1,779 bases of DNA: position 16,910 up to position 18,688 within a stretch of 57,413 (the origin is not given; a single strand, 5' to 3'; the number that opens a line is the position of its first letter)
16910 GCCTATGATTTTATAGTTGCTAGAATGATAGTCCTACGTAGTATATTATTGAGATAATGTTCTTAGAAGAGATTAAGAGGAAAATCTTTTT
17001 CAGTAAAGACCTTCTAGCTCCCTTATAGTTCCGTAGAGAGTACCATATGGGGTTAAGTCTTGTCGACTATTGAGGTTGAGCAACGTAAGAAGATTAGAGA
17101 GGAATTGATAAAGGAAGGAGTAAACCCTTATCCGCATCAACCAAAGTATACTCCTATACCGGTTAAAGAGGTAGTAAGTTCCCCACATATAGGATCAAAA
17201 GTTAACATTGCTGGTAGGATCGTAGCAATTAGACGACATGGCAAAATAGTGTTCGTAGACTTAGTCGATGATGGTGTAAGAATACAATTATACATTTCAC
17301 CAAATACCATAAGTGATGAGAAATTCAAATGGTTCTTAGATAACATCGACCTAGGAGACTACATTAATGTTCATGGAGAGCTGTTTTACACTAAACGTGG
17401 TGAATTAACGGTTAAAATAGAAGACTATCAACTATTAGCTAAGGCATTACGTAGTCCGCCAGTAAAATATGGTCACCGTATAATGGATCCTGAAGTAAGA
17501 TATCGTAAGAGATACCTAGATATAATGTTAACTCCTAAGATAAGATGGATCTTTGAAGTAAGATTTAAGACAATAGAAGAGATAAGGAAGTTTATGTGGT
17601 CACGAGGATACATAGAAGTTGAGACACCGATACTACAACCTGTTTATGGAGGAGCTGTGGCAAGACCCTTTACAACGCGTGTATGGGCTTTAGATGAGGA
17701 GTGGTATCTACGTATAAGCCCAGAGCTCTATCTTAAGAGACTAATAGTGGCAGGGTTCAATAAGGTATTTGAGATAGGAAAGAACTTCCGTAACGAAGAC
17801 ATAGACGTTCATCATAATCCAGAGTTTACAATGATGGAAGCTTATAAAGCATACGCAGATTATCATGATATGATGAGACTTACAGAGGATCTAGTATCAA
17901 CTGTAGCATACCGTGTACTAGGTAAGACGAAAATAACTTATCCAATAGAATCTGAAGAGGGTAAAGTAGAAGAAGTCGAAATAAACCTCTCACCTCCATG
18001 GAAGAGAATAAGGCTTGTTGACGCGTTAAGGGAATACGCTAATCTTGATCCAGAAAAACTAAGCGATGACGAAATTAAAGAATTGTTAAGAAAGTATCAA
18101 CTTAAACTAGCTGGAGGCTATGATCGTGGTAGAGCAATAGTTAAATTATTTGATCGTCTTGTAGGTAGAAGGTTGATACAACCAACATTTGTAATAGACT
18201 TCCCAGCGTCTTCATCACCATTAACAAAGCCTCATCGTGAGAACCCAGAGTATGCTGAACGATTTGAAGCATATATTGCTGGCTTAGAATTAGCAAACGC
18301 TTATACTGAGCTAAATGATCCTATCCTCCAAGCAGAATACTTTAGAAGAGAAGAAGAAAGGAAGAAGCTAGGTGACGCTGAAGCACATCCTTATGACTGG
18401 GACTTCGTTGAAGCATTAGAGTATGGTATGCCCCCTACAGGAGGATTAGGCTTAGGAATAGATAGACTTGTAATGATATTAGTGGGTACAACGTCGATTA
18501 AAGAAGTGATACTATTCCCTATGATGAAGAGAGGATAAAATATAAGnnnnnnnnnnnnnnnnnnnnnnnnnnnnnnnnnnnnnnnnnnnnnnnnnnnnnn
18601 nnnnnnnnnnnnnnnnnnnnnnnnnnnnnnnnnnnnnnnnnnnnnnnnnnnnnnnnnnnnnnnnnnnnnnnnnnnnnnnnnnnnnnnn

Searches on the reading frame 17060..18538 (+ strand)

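Call 72: search_protein_families(library=pfam, proteins=[window:17060-18538:+], max_evalue=0.001)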
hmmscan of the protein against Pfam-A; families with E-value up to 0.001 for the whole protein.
window:17060-18538:+ (492 aa): 4 families
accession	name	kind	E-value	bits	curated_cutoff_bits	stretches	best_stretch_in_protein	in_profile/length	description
PF00152.25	tRNA-synt_2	-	4.7e-94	315.4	25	1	144-489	2-307/308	tRNA synthetases class II (D, K and N)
PF01336.31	tRNA_anti-codon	-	4.7e-16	58.9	27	1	48-126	1-75/75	OB-fold nucleic acid binding domain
PF01409.25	tRNA-synt_2d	-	1.8e-05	24.8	19.8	0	235-263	104-132/246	tRNA synthetases class II core domain (F)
PF13742.12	tRNA_anti_2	-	0.00021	21.9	27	1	35-122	10-93/95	OB-fold nucleic acid binding domain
